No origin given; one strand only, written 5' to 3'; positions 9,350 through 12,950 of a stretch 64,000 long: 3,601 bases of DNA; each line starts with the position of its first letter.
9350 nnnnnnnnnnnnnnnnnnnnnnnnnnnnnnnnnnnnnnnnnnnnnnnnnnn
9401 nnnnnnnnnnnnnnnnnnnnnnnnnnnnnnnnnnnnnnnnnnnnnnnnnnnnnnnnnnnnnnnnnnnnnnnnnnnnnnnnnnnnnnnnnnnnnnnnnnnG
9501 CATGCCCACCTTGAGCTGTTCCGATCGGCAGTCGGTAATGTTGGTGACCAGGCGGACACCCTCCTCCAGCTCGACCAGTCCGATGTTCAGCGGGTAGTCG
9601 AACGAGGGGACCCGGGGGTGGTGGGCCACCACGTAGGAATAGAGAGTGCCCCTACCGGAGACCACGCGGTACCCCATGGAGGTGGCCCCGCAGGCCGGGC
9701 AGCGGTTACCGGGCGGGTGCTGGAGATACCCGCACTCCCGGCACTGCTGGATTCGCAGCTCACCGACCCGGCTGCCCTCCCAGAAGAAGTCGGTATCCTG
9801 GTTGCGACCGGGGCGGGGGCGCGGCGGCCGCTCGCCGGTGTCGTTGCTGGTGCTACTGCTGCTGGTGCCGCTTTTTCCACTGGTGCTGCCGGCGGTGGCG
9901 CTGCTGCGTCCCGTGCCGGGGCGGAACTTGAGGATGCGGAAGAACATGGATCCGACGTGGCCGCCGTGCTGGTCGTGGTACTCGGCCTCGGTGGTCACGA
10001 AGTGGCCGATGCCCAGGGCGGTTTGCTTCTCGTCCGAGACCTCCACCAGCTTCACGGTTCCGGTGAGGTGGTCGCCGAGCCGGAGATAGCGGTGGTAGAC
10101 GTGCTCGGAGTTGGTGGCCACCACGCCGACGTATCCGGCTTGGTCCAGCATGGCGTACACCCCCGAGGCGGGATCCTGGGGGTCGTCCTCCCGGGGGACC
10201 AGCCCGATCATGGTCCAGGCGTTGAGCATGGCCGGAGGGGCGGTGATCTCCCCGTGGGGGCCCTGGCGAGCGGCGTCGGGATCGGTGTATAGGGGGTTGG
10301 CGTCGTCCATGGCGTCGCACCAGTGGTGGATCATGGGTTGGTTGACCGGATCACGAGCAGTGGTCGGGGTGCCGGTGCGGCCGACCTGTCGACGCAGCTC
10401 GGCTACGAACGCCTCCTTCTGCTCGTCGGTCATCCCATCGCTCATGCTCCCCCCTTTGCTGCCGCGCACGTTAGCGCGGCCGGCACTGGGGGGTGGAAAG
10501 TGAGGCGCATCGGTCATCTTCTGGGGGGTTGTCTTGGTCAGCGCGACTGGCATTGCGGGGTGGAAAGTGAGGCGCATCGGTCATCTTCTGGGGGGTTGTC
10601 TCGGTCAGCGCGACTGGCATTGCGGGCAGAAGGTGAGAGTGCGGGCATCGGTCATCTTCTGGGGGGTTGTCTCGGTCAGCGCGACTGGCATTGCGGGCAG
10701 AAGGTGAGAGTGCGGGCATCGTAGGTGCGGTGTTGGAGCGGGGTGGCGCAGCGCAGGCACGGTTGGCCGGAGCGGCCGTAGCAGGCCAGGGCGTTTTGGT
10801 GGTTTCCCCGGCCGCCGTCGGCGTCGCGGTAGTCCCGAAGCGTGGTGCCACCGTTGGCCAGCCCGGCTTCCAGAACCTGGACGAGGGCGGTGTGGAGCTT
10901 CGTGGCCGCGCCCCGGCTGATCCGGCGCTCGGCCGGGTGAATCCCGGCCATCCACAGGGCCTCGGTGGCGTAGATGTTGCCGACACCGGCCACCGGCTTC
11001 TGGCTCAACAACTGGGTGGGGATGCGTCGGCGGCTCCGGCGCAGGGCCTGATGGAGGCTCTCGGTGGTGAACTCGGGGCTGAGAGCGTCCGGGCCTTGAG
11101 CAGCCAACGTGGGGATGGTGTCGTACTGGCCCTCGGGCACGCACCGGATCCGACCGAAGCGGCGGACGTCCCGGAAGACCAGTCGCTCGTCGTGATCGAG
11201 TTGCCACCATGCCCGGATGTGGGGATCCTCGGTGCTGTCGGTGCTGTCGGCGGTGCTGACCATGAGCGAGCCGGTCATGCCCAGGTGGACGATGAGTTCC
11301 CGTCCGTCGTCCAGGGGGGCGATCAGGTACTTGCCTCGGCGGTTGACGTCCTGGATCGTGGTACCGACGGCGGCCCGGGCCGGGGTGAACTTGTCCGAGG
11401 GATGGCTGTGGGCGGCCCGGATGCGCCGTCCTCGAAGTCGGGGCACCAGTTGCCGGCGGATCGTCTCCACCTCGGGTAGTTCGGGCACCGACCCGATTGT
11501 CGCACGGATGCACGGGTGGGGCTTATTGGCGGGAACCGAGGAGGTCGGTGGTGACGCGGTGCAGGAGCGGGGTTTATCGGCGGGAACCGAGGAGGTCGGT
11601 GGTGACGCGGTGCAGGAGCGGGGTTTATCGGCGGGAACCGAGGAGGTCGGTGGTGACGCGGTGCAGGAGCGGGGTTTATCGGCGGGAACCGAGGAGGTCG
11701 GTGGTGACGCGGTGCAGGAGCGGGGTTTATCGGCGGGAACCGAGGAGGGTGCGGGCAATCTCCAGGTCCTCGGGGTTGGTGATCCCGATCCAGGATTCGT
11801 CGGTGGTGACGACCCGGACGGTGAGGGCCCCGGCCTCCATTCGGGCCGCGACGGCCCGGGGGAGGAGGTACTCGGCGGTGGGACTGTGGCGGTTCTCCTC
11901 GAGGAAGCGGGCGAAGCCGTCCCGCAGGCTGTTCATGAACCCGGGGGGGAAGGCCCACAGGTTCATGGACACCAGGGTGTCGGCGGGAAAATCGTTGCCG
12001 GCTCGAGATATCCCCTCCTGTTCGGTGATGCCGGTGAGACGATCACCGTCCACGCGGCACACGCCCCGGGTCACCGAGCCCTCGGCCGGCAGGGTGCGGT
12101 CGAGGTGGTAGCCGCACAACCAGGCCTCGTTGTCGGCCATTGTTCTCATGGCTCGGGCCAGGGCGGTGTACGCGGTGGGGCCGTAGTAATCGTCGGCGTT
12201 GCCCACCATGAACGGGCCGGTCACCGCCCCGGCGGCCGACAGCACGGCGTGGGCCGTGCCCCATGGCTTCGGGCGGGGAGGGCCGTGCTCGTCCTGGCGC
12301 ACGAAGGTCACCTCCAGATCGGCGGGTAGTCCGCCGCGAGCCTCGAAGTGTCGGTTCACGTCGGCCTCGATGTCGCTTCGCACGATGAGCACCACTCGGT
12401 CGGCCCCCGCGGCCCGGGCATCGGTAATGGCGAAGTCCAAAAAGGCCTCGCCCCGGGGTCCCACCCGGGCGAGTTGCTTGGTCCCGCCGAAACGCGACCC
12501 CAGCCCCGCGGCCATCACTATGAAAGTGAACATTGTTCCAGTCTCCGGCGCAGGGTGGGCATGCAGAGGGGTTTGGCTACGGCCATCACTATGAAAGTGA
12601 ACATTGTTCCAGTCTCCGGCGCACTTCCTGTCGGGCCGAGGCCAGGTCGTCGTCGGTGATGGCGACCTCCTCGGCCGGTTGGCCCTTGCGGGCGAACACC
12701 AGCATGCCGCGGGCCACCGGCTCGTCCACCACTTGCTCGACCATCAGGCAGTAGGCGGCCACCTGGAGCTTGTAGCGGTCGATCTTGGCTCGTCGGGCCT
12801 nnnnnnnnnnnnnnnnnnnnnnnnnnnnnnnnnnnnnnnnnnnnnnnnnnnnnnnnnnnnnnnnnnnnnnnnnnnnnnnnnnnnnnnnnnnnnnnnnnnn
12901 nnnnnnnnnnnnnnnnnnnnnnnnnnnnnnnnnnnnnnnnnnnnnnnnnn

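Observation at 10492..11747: fpg is bracketed by arrays, and the upstream 51-bp array is open and in frame with fpg although Fpg needs a free N-terminal proline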

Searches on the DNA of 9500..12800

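Call 47: search_rna_families(source=window, start=9500, end=12800, threshold=evalue, max_evalue=1)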
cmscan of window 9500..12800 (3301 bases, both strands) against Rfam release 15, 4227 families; matches with E-value up to 1: 1.
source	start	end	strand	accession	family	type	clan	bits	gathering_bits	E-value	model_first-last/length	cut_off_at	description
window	10434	10503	+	RF03565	mir-1282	Gene; miRNA;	-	24.5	107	0.11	1-101/101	no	mir-1282 microRNA precursor family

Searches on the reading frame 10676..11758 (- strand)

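Call 4: search_protein_families(library=pfam, proteins=[window:10676-11758:-])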
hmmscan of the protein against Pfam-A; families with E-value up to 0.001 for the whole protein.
window:10676-11758:- (360 aa): 3 families
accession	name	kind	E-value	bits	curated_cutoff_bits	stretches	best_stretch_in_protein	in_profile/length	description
PF01149.29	Fapy_DNA_glyco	-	7.9e-29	101.1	25.5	1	92-204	2-117/117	Formamidopyrimidine-DNA glycosylase N-terminal domain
PF06831.19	H2TH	-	5.1e-21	74.9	34.7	1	222-308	2-90/93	Formamidopyrimidine-DNA glycosylase H2TH domain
PF06827.20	zf-FPG_IleRS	-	0.00014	22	21.3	1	331-360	1-30/30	Zinc finger found in FPG and IleRS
